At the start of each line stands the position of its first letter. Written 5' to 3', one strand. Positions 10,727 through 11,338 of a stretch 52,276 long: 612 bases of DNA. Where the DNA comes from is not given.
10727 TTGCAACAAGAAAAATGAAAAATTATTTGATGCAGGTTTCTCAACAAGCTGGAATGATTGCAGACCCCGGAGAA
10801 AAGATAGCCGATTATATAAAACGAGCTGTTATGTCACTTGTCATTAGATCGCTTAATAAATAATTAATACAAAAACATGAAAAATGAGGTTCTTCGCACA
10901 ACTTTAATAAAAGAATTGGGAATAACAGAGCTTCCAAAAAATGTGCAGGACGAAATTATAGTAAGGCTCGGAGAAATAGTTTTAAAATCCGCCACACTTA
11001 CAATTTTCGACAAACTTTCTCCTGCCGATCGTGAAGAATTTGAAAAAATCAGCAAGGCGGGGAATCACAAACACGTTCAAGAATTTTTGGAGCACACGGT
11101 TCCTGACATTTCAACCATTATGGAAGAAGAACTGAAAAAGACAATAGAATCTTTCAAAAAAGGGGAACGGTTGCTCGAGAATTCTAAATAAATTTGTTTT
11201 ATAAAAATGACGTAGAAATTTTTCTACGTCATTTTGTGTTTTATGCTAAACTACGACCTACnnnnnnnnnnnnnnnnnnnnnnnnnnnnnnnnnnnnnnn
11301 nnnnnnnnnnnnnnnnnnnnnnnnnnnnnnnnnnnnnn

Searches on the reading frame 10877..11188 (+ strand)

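Call 66: search_protein_families(library=pfam, max_evalue=0.001, proteins=[window:10877-11188:+])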
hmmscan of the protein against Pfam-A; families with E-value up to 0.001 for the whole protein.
window:10877-11188:+ (104 aa): 1 family
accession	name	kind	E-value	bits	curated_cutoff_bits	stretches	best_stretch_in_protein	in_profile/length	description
PF18908.5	DUF5663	-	0.00024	22.1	23.7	1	42-90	33-81/84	Protein of unknown function (DUF5663)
